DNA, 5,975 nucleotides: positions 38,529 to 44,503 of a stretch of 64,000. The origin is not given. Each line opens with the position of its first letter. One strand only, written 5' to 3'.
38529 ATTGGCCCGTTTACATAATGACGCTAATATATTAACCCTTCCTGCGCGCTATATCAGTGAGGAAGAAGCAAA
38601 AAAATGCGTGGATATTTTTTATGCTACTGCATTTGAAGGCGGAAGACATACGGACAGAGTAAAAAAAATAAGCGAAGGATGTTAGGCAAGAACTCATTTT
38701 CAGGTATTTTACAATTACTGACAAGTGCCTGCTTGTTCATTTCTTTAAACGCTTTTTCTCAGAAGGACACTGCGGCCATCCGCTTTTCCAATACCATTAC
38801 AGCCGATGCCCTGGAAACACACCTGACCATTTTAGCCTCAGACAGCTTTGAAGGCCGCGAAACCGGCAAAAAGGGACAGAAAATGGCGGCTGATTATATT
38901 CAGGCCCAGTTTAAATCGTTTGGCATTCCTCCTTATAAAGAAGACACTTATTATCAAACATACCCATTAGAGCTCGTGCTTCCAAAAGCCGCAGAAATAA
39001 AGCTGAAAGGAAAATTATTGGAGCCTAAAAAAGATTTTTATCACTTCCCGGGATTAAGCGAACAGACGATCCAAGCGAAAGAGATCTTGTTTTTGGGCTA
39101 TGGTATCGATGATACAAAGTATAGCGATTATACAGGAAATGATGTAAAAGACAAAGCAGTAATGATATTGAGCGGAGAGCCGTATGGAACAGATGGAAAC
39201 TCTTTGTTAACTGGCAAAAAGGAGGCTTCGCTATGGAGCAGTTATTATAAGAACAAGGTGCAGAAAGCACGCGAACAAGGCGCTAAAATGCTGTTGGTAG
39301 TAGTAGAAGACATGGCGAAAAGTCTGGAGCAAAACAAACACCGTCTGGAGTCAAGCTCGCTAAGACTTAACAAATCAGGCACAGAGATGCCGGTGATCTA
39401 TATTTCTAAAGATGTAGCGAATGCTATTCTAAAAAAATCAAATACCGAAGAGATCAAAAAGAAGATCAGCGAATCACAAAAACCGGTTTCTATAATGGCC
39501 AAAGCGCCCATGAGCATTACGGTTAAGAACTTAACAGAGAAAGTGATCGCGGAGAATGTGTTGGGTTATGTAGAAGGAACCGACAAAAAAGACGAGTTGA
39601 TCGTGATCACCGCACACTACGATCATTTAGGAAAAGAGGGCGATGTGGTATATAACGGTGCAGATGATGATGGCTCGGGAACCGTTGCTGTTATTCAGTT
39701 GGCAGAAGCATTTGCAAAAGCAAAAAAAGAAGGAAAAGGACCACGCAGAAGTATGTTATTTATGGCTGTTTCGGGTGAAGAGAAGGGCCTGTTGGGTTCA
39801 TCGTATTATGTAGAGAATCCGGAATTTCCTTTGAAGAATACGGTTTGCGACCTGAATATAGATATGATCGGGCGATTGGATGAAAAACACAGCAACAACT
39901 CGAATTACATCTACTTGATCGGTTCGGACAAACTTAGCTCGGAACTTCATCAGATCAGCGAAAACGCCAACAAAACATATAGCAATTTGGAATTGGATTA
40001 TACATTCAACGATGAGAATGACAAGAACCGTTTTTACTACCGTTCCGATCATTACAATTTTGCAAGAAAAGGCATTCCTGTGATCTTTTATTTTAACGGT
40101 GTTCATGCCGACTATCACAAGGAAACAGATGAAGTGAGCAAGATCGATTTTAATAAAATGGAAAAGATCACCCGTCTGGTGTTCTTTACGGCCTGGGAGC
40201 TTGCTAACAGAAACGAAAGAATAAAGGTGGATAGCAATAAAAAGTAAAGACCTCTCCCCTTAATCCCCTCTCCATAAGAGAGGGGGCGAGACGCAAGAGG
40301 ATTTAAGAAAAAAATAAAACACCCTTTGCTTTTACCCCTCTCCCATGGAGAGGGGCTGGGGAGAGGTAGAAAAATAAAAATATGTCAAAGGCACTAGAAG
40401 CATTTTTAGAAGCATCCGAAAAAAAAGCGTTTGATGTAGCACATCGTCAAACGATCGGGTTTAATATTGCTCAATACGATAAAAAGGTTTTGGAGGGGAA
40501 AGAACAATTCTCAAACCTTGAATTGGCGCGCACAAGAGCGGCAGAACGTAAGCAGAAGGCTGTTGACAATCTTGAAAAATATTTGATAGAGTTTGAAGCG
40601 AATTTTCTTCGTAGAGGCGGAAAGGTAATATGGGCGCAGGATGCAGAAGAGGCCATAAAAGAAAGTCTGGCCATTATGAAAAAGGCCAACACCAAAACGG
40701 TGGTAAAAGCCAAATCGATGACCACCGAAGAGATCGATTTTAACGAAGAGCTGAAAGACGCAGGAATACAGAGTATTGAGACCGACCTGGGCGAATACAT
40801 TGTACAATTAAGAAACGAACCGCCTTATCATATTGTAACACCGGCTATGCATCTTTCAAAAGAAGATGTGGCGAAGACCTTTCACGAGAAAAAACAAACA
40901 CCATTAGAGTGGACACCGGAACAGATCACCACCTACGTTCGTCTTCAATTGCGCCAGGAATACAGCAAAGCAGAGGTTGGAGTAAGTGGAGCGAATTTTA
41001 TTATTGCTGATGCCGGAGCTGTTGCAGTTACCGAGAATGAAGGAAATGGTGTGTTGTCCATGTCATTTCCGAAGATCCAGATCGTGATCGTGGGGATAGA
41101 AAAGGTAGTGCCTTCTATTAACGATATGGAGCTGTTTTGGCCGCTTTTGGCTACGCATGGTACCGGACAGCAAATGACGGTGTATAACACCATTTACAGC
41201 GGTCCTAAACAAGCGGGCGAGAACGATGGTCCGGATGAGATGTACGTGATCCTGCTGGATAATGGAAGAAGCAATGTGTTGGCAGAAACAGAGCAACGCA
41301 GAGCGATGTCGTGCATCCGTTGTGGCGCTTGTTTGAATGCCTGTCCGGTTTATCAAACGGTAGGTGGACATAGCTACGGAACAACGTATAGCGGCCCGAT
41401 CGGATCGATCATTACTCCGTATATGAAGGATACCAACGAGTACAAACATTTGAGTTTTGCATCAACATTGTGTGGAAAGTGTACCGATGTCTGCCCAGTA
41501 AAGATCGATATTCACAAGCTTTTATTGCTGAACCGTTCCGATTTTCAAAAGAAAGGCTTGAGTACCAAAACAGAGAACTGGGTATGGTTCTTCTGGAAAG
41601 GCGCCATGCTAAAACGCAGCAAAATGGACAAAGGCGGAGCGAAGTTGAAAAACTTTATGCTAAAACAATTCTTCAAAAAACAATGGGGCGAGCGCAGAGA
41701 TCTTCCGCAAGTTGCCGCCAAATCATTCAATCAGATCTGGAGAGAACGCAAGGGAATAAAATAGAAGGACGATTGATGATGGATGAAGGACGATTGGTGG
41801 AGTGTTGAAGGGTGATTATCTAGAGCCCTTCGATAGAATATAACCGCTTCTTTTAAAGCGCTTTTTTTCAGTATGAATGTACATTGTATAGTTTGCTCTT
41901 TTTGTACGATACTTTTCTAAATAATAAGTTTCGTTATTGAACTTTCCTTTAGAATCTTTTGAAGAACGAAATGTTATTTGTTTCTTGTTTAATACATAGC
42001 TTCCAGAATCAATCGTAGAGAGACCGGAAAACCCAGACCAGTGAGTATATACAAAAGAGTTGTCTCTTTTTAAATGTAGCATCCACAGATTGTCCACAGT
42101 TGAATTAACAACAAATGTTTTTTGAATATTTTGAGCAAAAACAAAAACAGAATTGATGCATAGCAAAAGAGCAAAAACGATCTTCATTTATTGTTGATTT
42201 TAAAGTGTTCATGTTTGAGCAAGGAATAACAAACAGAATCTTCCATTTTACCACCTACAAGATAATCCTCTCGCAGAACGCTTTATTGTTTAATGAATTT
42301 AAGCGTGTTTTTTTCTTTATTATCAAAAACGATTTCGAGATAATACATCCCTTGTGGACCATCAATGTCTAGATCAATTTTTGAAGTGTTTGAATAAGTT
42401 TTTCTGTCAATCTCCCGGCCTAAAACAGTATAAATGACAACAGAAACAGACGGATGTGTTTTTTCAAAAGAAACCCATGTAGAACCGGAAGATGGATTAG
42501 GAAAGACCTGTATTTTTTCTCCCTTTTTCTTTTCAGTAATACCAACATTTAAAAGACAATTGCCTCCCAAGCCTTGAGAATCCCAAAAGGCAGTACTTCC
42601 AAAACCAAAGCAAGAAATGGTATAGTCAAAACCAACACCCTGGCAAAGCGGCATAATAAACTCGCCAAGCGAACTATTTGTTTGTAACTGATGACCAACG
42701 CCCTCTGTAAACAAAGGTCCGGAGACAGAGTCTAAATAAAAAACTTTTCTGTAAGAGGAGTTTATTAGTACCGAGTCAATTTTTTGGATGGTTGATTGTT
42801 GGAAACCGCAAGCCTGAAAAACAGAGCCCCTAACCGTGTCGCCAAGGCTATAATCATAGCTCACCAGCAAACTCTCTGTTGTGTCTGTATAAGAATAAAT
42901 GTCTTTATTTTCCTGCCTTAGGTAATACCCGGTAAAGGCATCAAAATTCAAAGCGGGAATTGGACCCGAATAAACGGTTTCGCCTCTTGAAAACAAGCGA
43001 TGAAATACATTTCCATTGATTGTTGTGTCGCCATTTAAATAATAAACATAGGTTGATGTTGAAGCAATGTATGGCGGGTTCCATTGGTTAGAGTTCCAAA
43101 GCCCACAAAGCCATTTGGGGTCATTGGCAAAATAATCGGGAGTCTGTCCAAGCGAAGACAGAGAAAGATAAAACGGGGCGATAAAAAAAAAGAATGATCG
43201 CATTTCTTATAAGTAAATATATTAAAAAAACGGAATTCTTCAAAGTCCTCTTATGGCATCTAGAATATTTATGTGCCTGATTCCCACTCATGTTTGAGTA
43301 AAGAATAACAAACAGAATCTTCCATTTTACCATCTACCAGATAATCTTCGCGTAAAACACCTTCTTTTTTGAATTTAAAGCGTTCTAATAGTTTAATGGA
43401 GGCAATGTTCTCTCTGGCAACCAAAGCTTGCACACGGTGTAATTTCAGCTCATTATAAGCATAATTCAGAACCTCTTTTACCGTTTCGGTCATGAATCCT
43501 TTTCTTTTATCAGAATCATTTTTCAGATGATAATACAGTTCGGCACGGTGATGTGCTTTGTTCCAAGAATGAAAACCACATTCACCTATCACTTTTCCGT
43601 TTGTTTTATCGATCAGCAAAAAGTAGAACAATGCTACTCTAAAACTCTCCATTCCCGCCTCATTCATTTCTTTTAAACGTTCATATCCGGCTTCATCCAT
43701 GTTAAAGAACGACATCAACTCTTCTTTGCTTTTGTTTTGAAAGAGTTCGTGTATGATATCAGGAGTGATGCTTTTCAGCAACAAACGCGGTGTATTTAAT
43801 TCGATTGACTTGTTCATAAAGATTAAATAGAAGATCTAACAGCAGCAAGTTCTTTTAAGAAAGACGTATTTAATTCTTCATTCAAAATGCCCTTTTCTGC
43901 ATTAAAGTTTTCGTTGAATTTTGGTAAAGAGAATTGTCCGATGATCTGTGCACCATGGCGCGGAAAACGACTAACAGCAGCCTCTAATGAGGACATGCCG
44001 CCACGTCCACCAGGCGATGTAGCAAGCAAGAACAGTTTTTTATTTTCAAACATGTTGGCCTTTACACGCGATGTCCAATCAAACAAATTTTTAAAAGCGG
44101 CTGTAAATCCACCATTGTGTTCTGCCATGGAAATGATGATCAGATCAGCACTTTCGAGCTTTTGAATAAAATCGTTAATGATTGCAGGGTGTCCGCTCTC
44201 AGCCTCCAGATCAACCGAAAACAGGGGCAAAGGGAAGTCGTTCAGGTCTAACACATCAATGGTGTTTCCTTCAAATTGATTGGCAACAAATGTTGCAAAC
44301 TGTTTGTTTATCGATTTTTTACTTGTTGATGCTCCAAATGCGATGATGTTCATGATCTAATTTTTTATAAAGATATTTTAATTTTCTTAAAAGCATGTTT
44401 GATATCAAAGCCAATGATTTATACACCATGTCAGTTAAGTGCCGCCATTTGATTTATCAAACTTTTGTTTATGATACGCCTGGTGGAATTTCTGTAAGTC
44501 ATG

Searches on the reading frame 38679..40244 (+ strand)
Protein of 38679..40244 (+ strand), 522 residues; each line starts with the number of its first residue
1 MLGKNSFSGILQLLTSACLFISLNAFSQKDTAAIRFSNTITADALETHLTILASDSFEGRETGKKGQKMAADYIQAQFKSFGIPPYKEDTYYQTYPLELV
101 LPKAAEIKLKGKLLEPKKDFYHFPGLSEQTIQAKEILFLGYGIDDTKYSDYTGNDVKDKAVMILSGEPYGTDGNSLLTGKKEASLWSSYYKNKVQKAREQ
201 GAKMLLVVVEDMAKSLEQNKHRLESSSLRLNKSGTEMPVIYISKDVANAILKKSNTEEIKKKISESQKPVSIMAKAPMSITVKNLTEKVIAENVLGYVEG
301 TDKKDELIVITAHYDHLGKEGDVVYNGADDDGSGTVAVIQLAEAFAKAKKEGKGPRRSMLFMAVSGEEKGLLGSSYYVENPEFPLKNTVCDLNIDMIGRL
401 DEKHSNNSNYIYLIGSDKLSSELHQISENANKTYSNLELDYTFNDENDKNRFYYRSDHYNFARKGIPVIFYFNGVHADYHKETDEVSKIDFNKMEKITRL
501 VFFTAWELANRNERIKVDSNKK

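Call 72: search_protein_families(library=pfam, proteins=[window:38679-40244:+], max_evalue=0.00001)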
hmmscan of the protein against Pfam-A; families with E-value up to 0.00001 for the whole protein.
window:38679-40244:+ (522 aa): 1 family
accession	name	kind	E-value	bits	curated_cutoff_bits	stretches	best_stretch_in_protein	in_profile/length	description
PF04389.22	Peptidase_M28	-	2.6e-40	138.6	21.3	1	293-502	1-190/193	Peptidase family M28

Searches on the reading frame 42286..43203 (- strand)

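Call 72: search_protein_families(library=pfam, proteins=[window:42286-43203:-], max_evalue=0.00001)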
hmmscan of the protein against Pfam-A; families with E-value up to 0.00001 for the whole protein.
window:42286-43203:- (306 aa): 1 family
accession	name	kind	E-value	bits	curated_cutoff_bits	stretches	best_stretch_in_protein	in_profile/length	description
PF18962.6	Por_Secre_tail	-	2.2e-07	31.5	27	1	233-299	1-70/75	Secretion system C-terminal sorting domain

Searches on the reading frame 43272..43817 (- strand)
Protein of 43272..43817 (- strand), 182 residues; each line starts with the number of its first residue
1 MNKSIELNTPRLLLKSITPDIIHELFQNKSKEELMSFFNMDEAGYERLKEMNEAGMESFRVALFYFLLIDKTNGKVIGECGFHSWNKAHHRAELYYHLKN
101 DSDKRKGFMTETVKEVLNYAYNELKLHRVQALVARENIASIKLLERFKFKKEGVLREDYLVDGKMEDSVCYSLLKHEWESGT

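Call 72: search_protein_families(library=pfam, proteins=[window:43272-43817:-], max_evalue=0.00001)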
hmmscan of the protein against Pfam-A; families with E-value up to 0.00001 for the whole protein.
window:43272-43817:- (182 aa): 3 families
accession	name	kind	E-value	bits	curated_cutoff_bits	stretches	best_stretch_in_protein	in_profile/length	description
PF13302.13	Acetyltransf_3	-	9.4e-21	75.4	25.4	1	11-150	1-138/138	Acetyltransferase (GNAT) domain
PF13420.13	Acetyltransf_4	-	9e-09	36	24.3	1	65-168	50-153/155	Acetyltransferase (GNAT) domain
PF00583.31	Acetyltransf_1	-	1.1e-07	32.5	20.7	1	61-149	31-116/116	Acetyltransferase (GNAT) family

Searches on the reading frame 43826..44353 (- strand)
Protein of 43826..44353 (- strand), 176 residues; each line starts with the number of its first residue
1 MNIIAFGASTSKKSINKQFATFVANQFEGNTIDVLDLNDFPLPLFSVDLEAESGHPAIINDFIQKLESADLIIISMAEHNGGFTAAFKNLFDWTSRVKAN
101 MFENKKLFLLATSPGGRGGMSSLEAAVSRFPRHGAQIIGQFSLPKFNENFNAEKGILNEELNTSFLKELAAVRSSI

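Call 86: search_protein_families(library=pfam, proteins=[window:43826-44353:-], max_evalue=0.001)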
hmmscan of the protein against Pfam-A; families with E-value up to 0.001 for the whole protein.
window:43826-44353:- (176 aa): 2 families
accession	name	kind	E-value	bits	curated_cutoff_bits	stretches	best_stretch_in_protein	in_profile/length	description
PF03358.20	FMN_red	-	1.4e-32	112.8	24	1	1-146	1-150/152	NADPH-dependent FMN reductase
PF02525.22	Flavodoxin_2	-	2.8e-09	37.4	27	1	11-113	16-134/198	Flavodoxin-like fold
